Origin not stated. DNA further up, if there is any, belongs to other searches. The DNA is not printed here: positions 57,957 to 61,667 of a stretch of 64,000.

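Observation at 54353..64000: Tandem array of three paralogous SLH-middle / beta-helix-C-terminal surface proteins with near-identical nucleotide blocks (recombination substrate, likely surface variation)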

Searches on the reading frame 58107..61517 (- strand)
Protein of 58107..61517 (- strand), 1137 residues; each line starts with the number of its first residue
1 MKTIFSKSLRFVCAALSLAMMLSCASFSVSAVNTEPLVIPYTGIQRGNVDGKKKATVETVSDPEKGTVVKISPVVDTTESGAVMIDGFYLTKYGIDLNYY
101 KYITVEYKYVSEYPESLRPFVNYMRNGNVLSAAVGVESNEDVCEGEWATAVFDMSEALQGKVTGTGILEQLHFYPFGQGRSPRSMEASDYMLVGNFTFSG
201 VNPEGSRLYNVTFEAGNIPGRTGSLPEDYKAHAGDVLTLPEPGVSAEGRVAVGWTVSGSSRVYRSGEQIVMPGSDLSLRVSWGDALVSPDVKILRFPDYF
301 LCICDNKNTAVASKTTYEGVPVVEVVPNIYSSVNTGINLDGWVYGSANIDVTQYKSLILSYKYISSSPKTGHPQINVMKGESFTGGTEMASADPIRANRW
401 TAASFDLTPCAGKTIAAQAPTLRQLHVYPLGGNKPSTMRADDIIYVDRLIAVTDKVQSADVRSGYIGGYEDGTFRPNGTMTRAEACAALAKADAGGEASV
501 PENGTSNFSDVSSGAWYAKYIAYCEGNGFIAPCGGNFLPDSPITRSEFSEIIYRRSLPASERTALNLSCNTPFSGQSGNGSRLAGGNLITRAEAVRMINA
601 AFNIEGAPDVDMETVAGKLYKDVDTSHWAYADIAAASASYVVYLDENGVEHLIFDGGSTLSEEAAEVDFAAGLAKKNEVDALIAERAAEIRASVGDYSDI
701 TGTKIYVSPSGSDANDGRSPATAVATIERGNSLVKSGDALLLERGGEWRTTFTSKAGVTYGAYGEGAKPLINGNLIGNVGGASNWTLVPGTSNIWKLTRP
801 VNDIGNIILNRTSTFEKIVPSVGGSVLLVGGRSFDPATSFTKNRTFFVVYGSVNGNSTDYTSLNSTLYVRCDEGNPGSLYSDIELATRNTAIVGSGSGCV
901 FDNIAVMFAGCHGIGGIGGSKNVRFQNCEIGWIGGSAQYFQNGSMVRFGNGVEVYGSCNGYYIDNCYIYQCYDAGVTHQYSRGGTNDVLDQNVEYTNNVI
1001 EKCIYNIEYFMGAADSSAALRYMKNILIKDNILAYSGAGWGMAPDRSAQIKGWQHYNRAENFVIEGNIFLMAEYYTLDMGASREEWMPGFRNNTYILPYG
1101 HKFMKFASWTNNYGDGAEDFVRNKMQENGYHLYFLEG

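Call 12: search_protein_families(library=pfam, proteins=[window:58107-61517:-], max_evalue=0.01)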
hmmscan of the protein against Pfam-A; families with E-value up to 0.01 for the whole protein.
window:58107-61517:- (1137 aa): 1 family
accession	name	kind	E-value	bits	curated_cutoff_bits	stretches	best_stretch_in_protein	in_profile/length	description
PF00395.25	SLH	-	9.2e-23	80.4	20.8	2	507-548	1-43/44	S-layer homology domain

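Call 27: search_protein_families(library=ncbifam, proteins=[window:58107-61517:-], max_evalue=1)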
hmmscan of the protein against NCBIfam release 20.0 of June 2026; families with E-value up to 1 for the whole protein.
window:58107-61517:- (1137 aa): 2 families
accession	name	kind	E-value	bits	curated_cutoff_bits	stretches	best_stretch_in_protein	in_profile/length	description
NF033190.2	inl_like_NEAT_1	exception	2e-08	33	1275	1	457-554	655-750/754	NEAT domain-containing leucine-rich repeat protein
NF033921.0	por_somb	subfamily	0.012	14.3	100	1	457-489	21-53/485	iron uptake porin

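Call 83: search_protein_families(library=phrogs, proteins=[window:58107-61517:-], max_evalue=0.01)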
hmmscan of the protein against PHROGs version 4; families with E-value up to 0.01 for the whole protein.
window:58107-61517:- (1137 aa): 1 family
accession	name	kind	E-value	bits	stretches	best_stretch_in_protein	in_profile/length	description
phrog_1696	-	tail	5.1e-07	28.1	1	454-550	1974-2069/2079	major tail protein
